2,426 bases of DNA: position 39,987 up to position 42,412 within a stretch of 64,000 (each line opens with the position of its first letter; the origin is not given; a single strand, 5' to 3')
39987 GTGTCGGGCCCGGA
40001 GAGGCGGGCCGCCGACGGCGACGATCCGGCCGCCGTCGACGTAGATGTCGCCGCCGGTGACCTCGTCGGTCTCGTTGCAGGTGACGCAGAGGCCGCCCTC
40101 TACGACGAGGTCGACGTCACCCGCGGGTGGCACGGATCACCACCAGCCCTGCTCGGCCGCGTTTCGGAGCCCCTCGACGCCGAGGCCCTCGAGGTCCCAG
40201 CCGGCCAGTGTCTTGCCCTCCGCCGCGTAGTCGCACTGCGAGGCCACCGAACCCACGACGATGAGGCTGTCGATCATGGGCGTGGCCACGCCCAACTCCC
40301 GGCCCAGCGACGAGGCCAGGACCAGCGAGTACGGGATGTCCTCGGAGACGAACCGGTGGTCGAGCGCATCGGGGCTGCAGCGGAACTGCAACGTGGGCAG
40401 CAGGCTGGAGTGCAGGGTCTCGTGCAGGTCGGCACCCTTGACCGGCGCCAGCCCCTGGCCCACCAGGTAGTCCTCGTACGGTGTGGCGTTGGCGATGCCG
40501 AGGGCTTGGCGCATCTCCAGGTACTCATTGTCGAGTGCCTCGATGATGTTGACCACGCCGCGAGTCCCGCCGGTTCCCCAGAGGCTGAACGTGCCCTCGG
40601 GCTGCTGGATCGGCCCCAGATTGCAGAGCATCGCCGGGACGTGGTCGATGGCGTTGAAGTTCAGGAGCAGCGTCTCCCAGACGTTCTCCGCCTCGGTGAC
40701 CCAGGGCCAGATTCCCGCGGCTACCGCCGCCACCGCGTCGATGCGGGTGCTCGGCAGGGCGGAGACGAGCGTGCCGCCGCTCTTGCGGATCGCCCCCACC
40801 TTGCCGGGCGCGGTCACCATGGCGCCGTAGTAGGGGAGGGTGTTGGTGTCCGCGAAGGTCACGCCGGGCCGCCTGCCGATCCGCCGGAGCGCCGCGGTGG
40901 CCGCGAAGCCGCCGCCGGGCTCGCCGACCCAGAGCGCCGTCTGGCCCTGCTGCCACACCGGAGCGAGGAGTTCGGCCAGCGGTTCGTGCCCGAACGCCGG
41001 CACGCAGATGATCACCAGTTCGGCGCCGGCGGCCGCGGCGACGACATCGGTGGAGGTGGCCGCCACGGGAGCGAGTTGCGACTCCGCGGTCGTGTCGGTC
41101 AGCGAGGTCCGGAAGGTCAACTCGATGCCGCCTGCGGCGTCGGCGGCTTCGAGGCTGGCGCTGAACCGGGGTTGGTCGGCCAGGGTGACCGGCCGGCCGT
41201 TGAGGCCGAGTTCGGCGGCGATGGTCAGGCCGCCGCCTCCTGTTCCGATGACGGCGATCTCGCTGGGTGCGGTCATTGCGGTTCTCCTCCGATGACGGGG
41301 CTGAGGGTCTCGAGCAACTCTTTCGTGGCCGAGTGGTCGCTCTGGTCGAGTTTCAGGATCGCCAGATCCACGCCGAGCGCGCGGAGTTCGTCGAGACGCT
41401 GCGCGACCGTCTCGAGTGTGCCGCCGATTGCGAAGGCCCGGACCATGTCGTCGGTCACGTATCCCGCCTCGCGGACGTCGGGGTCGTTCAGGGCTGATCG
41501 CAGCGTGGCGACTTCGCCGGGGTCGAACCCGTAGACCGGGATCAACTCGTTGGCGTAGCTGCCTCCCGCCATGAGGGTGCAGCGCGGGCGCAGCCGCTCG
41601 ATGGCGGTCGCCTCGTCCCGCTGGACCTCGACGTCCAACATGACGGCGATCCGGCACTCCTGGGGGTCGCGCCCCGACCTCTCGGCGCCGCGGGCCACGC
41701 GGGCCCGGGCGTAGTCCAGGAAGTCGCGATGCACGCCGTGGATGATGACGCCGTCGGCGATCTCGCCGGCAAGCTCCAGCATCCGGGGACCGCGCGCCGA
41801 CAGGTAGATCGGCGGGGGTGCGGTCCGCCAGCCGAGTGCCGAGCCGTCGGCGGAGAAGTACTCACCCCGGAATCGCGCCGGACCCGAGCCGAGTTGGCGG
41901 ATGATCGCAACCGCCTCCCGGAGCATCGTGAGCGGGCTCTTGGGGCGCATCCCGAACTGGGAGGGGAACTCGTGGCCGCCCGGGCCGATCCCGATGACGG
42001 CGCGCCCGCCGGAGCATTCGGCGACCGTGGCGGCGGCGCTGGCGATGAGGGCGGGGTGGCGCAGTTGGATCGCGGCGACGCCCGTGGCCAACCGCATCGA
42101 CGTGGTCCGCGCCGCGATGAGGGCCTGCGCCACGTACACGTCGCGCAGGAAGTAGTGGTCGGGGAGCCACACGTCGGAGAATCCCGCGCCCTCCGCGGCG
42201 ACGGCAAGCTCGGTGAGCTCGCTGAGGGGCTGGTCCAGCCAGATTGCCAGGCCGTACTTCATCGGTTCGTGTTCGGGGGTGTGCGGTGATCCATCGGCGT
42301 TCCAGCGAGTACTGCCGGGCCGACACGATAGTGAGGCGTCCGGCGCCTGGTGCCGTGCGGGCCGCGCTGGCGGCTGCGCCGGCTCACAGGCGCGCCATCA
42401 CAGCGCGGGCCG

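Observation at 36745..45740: Nine-gene amidohydrolase-rich operon of unknown substrate, divergent from the taurine genes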

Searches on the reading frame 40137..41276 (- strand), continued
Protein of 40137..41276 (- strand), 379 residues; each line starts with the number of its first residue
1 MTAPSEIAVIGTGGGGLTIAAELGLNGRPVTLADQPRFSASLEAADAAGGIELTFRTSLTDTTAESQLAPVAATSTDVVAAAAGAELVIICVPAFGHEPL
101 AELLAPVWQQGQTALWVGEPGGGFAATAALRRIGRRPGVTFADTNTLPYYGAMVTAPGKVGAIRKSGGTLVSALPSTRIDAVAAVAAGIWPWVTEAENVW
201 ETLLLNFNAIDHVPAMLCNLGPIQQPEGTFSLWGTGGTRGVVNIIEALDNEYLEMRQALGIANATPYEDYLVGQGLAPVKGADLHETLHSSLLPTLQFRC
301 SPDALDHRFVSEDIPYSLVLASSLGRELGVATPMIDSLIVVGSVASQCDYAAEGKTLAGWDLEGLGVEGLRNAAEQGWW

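Call 56: search_solved_structures(query=window:40137-41276:-, max_evalue=0.00001, show_alignments=2)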
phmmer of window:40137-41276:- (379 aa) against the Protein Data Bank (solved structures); distinct sequences matched with E-value up to 0.00001: 3.
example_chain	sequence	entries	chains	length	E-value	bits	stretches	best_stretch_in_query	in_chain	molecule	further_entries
1bg6_A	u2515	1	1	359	8.8e-25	90.7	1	6-375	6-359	N-(1-D-CARBOXYLETHYL)-L-NORVALINE DEHYDROGENASE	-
3iqd_B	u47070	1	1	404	2.3e-09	39.9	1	7-217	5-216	Octopine dehydrogenase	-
3c7a_A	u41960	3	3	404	2.7e-09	39.7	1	7-217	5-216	Octopine dehydrogenase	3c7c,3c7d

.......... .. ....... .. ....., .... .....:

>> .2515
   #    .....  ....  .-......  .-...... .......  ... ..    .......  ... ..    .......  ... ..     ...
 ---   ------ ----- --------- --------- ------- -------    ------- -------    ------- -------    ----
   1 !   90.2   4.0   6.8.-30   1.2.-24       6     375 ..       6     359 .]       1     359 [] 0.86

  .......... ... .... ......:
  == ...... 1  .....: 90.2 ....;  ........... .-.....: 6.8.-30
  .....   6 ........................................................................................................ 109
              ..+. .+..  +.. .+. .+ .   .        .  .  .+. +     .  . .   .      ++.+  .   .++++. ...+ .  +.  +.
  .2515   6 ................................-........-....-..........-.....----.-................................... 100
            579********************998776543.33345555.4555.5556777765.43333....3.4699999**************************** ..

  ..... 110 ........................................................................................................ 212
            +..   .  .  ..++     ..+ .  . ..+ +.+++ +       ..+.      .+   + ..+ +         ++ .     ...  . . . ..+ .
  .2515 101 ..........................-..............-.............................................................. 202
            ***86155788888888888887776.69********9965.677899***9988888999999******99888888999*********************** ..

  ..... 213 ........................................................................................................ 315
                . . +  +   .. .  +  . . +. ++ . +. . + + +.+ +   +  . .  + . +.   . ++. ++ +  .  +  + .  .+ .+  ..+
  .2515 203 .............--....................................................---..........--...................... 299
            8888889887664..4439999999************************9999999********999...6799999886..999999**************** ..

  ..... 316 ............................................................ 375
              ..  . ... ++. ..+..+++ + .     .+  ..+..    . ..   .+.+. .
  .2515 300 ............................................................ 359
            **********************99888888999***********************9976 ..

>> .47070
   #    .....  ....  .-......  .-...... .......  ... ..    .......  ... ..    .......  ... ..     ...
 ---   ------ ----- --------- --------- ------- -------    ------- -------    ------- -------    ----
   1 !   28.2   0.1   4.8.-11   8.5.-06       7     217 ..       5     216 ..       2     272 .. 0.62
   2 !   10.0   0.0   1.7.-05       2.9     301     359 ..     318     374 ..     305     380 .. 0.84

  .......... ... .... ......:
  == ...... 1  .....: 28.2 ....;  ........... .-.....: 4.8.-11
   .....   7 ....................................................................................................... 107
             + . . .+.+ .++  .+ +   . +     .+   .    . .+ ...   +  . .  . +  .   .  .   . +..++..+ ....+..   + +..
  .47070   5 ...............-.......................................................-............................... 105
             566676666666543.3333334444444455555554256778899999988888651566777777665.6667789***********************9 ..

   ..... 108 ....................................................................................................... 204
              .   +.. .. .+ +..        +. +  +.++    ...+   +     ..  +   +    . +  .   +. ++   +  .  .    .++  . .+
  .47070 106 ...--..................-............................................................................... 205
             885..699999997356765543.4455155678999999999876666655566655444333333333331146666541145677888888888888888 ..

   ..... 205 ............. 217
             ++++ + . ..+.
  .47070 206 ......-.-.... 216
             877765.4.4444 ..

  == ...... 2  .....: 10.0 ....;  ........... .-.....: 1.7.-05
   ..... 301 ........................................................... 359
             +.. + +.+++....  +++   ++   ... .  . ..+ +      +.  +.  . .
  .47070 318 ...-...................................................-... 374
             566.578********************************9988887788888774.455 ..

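Call 58: find_related_loci(query=A1, collection=metagenome_contigs, flank=10000)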
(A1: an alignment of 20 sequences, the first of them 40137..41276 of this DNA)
Query A1 (379 aa) in metagenome_contigs; peptide patterns used: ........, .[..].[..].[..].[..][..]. (x = any residue, [..] = any of these).
451 stretches matched a pattern; 57 encode a relative of the query (tblastn E <= 1e-3); 57 distinct loci.
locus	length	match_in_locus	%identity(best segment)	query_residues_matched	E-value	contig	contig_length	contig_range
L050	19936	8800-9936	94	1-379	0e+0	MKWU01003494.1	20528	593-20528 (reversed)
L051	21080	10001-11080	80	20-379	0e+0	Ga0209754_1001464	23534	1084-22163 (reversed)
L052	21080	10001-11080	80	20-379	1e-179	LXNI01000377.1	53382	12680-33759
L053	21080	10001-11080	74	20-379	6e-173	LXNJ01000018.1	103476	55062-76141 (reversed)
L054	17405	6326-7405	80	20-379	0e+0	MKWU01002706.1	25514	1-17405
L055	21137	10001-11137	80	1-379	0e+0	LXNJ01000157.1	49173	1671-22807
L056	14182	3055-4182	54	1-379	1e-126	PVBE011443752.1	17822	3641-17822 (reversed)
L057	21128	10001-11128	55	1-379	6e-125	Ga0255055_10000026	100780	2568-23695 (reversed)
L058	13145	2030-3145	54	5-379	5e-124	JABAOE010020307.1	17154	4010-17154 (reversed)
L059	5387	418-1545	54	1-379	2e-123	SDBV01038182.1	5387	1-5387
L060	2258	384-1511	52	1-379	2e-123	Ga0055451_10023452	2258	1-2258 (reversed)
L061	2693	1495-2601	54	4-379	4e-121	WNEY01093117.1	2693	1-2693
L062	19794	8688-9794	52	4-379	9e-116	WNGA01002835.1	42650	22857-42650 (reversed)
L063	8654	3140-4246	52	4-379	1e-115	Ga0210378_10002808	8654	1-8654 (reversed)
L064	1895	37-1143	52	4-379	8e-123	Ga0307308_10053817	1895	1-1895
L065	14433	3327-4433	51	4-379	3e-112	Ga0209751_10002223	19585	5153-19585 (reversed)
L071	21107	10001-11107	45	2-379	1e-92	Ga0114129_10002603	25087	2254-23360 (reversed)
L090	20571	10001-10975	41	27-358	1e-74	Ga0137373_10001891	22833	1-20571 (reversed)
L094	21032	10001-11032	42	6-358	2e-79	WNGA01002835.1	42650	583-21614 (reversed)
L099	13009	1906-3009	39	3-377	9e-80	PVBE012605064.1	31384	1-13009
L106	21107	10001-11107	52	4-379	1e-117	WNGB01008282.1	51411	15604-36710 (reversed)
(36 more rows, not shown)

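Call 83: search_solved_structures(query=L025:5496-7757:+, max_evalue=1e-30)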
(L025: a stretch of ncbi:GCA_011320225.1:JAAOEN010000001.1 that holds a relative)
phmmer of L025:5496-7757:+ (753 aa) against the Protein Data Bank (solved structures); distinct sequences matched with E-value up to 1e-30: 40.
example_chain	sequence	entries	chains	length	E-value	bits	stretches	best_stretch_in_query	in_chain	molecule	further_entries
1rm6_A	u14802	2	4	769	4e-78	266.8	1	18-748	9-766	4-hydroxybenzoyl-CoA reductase alpha subunit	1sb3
1sij_A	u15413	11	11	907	1.1e-72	248.7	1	21-746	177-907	Aldehyde oxidoreductase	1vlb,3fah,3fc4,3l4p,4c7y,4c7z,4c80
1dgj_A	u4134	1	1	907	4e-66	227.1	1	20-744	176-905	ALDEHYDE OXIDOREDUCTASE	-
2w55_B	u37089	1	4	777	1.1e-61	212.4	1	20-403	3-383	XANTHINE DEHYDROGENASE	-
1jro_B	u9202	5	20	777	1.2e-61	212.3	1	20-403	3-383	xanthine dehydrogenase, chain B | XANTHINE DEHYDROGENASE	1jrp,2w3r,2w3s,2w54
3hrd_A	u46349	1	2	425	1.5e-61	212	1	27-425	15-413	Nicotinate dehydrogenase large molybdopterin subunit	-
7dqx_A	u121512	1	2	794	6.1e-59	203.3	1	16-744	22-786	6-hydroxypseudooxynicotine dehydrogenase complex subunit gamma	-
1t3q_B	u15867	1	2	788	1.7e-57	198.6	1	20-745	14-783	quinoline 2-oxidoreductase large subunit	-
8uem_A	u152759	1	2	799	1e-55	192.6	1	21-745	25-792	Carbon monoxide dehydrogenase (Large chain), CoxL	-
4zoh_A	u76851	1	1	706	1.1e-50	176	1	28-724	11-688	Putative oxidoreductase molybdopterin-binding subunit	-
1wyg_A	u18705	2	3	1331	2.5e-50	174.8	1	18-688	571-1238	Xanthine dehydrogenase/oxidase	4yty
4yrw_A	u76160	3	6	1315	3.3e-50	174.4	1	18-688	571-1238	Xanthine dehydrogenase/oxidase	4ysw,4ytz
3an1_A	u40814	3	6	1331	3.4e-50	174.4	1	18-688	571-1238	Xanthine dehydrogenase/oxidase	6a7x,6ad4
2e3t_A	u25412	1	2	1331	3.4e-50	174.4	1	18-688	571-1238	Xanthine dehydrogenase/oxidase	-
6ac4_A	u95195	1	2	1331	3.4e-50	174.4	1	18-688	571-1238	Xanthine dehydrogenase/oxidase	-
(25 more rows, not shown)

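Call 90: search_protein_families(library=pfam, proteins=[L106:12426-13091:+, L071:5531-6643:+, L071:13630-14709:-, L094:9204-10001:+, L094:5088-6257:+, L094:12179-13408:-, L090:7548-8729:+, L090:8732-9853:+, L099:3924-5510:+, L065:5816-6910:+], max_evalue=0.00001)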
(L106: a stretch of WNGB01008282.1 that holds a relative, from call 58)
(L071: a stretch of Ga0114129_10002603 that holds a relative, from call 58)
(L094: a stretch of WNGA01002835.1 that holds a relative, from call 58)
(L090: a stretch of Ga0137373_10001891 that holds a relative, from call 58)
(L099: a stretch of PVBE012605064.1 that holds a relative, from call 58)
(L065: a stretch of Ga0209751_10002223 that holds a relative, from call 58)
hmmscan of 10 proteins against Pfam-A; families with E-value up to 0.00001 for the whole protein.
L106:12426-13091:+ (221 aa): 1 family
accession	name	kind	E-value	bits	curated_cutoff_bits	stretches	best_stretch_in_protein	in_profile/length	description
PF01081.25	Aldolase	-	1.9e-35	122.6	27.8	1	18-198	5-184/196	KDPG and KHG aldolase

L071:5531-6643:+ (370 aa): 2 families
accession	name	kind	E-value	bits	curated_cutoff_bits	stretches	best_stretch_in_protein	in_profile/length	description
PF19112.6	VanA_C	-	2.3e-21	77.3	23.5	1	185-365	1-191/193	Vanillate O-demethylase oxygenase C-terminal domain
PF00355.32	Rieske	-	2.1e-18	66.4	20.3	1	52-129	2-81/88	Rieske [2Fe-2S] domain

L071:13630-14709:- (359 aa): 2 families
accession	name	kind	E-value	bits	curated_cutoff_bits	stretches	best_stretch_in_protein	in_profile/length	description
PF00355.32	Rieske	-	1.6e-19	70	20.3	1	44-120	2-80/88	Rieske [2Fe-2S] domain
PF19112.6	VanA_C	-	2.2e-17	64.3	23.5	1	177-353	1-190/193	Vanillate O-demethylase oxygenase C-terminal domain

L094:9204-10001:+ (265 aa): 1 family
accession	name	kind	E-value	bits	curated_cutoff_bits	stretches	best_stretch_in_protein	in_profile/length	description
PF02633.19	Creatininase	-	6.3e-74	248.8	31.3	1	16-256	4-237/238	Creatinine amidohydrolase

L094:5088-6257:+ (389 aa): 0 families

L094:12179-13408:- (409 aa): 1 family
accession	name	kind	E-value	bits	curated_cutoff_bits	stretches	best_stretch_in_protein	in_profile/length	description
PF07995.17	GSDH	-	3.3e-55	188.1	25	1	99-398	4-322/332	Glucose / Sorbosone dehydrogenase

L090:7548-8729:+ (393 aa): 3 families
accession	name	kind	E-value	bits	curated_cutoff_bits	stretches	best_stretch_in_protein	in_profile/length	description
PF00441.29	Acyl-CoA_dh_1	-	6.2e-24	85.3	22.4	1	232-390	1-149/150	Acyl-CoA dehydrogenase, C-terminal domain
PF02770.24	Acyl-CoA_dh_M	-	1.1e-19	70.9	33.3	1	127-220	3-97/97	Acyl-CoA dehydrogenase, middle domain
PF02771.21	Acyl-CoA_dh_N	-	2.1e-18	67.2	22.9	1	7-121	2-113/113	Acyl-CoA dehydrogenase, N-terminal domain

L090:8732-9853:+ (373 aa): 3 families
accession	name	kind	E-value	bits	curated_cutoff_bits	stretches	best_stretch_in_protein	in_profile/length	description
PF00441.29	Acyl-CoA_dh_1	-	2e-24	86.9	22.4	1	224-364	1-139/150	Acyl-CoA dehydrogenase, C-terminal domain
PF02770.24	Acyl-CoA_dh_M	-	5.9e-16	58.9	33.3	1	122-215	1-97/97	Acyl-CoA dehydrogenase, middle domain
PF02771.21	Acyl-CoA_dh_N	-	1.9e-15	57.6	22.9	1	6-118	1-113/113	Acyl-CoA dehydrogenase, N-terminal domain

L099:3924-5510:+ (528 aa): 3 families
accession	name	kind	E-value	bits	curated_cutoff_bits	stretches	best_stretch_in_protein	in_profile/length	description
PF01977.22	UbiD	-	5.6e-59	199.2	23.3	1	174-373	3-204/206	3-octaprenyl-4-hydroxybenzoate carboxy-lyase Rift-related domain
PF20696.2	UbiD_C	-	9.4e-31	106.9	24.2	1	382-501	4-127/127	3-octaprenyl-4-hydroxybenzoate carboxy-lyase C-terminal domain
PF20695.2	UbiD_N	-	8.4e-13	48.7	24.3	1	78-167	1-78/78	3-octaprenyl-4-hydroxybenzoate carboxy-lyase N-terminal domain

L065:5816-6910:+ (364 aa): 3 families
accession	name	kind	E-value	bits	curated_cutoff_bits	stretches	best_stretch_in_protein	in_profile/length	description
PF09084.16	NMT1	-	3.8e-13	50.3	20.5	1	113-286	43-210/216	NMT1/THI5 like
PF13379.11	NMT1_2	-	3.4e-08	34.1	24.7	1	158-285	119-238/252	NMT1-like family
PF12974.12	Phosphonate-bd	-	3.9e-08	33.4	27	1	118-279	59-217/242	ABC transporter, phosphonate, periplasmic substrate-binding protein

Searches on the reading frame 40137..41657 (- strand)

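Call 4: search_protein_families(library=pfam, proteins=[window:40137-41657:-])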
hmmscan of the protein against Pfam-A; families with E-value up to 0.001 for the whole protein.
window:40137-41657:- (506 aa): 3 families
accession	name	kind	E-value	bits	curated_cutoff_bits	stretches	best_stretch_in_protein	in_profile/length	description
PF02317.23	Octopine_DH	-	6.2e-33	114.4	30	1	323-471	2-148/150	NAD/NADP octopine/nopaline dehydrogenase, alpha-helical domain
PF02558.23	ApbA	-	3.7e-06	27.1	22.2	1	134-239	1-94/150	Ketopantoate reductase PanE/ApbA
PF03807.23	F420_oxidored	-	0.00055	20.9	21.6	0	134-233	2-81/94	NADP oxidoreductase coenzyme F420-dependent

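Call 5: search_protein_families(library=ncbifam, proteins=[window:40137-41657:-])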
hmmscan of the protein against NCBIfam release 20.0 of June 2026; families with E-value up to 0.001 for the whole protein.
window:40137-41657:- (506 aa): 2 families
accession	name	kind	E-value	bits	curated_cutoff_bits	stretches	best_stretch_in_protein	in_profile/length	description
NF006083.0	PRK08229.1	equivalog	0.0004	19.4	371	1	133-238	4-100/341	2-dehydropantoate 2-reductase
TIGR00745.1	apbA_panE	subfamily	0.0008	18.8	141.35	0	134-237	2-94/305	2-dehydropantoate 2-reductase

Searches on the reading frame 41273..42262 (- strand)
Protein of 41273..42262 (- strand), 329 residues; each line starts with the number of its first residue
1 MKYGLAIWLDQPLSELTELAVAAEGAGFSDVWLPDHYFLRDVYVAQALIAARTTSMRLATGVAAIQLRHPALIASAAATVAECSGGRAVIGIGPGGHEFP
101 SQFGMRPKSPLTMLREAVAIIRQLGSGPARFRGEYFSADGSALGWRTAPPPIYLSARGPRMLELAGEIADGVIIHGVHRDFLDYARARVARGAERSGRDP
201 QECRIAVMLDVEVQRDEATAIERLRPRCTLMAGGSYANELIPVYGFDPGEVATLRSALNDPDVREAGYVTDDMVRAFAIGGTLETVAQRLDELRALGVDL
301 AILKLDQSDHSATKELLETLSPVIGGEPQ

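Call 4: search_protein_families(library=pfam, proteins=[window:41273-42262:-])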
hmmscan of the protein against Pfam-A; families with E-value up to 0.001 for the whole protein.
window:41273-42262:- (329 aa): 1 family
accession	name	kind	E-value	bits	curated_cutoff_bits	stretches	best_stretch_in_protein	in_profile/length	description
PF00296.26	Bac_luciferase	-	8e-60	203.3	27.9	1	11-299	19-313/314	Luciferase-like monooxygenase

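Call 5: search_protein_families(library=ncbifam, proteins=[window:41273-42262:-])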
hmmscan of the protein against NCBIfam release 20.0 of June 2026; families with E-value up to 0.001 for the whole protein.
window:41273-42262:- (329 aa): 29 families (the best 25 are shown)
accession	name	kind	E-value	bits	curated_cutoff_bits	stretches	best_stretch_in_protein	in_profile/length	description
NF002619.0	PRK02271.1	equivalog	1.8e-64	218.1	276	1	1-302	1-304/329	5,10-methylenetetrahydromethanopterin reductase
TIGR03555.1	F420_mer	equivalog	1.4e-57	195.6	348.7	1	4-299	2-300/325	5,10-methylenetetrahydromethanopterin reductase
TIGR04024.1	F420_NP1902A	hypoth_equivalog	2.8e-37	128.2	345.4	1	13-301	14-308/330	TIGR04024 family LLM class F420-dependent oxidoreductase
TIGR03841.1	F420_Rv3093c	subfamily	6.1e-35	121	213.65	1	6-303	2-294/298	LLM class F420-dependent oxidoreductase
TIGR03842.1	F420_CPS_4043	hypoth_equivalog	2.8e-34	118.7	295.45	1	3-312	2-316/329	TIGR03842 family LLM class F420-dependent oxidoreductase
TIGR03559.1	F420_Rv3520c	subfamily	4.7e-33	114.6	335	1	4-300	3-321/325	LLM class F420-dependent oxidoreductase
TIGR03857.1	F420_MSMEG_2249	hypoth_equivalog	8.3e-32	110.7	218.4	1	17-258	17-262/329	TIGR03857 family LLM class F420-dependent oxidoreductase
TIGR03564.1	F420_MSMEG_4879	subfamily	2.6e-31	109.2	234.25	1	18-225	3-212/265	TIGR03564 family F420-dependent LLM class oxidoreductase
TIGR03617.1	F420_MSMEG_2256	subfamily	3.2e-27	95.3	278.15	1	20-293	1-288/318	TIGR03617 family F420-dependent LLM class oxidoreductase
TIGR03619.1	F420_Rv2161c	subfamily_domain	8.5e-27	94.3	166.9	1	18-216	2-226/247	TIGR03619 family F420-dependent LLM class oxidoreductase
TIGR03557.1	F420_G6P_family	subfamily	5.4e-26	91.5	210.4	1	14-265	13-264/316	TIGR03557 family F420-dependent LLM class oxidoreductase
TIGR03560.1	F420_Rv1855c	subfamily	2.8e-23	82.9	231.4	1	13-206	12-225/227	TIGR03560 family F420-dependent LLM class oxidoreductase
TIGR03621.1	F420_MSMEG_2516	subfamily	8e-21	74.4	213.15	1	1-178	1-179/295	TIGR03621 family F420-dependent LLM class oxidoreductase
TIGR04465.1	ArgArg_F420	equivalog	5.7e-20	71.7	470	1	16-210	62-270/364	F420-dependent hydroxymycolic acid dehydrogenase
TIGR03620.1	F420_MSMEG_4141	subfamily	3.2e-17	62.8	219.8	1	15-322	19-278/280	TIGR03620 family F420-dependent LLM class oxidoreductase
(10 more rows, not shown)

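Call 28: search_solved_structures(query=window:41273-42262:-, max_evalue=1e-15)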
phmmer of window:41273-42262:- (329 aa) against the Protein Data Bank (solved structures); distinct sequences matched with E-value up to 1e-15: 10.
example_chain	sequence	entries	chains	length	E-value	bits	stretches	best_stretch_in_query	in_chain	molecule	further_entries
1z69_A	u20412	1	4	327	1.1e-51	179.1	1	1-300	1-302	Coenzyme F420-dependent N(5),N(10)-methylenetetrahydromethanopterin reductase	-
8qq8_A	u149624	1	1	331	3.4e-48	167.6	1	1-301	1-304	5,10-methylenetetrahydromethanopterin reductase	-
8qpl_A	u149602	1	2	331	3.4e-48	167.6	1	1-301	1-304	5,10-methylenetetrahydromethanopterin reductase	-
8qpm_A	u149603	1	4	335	3.5e-48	167.6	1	1-301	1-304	5,10-methylenetetrahydromethanopterin reductase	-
1f07_A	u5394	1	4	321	1e-36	129.9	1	1-299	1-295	COENZYME F420-DEPENDENT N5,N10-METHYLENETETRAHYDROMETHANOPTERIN REDUCTASE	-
1ezw_A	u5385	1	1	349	1.8e-36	129.1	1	3-302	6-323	COENZYME F420-DEPENDENT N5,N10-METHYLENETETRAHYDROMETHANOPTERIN REDUCTASE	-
9fp4_A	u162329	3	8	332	4e-20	75.4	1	16-218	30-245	F420-dependent hydroxymycolic acid dehydrogenase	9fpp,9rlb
9hav_A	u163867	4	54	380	5.7e-20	74.9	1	22-222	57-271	Luciferase family protein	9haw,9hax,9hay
1rhc_A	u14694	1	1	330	2.5e-17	66.2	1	12-228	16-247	F420-dependent alcohol dehydrogenase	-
5lxe_A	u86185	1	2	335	8e-16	61.3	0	14-225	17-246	F420-dependent glucose-6-phosphate dehydrogenase 1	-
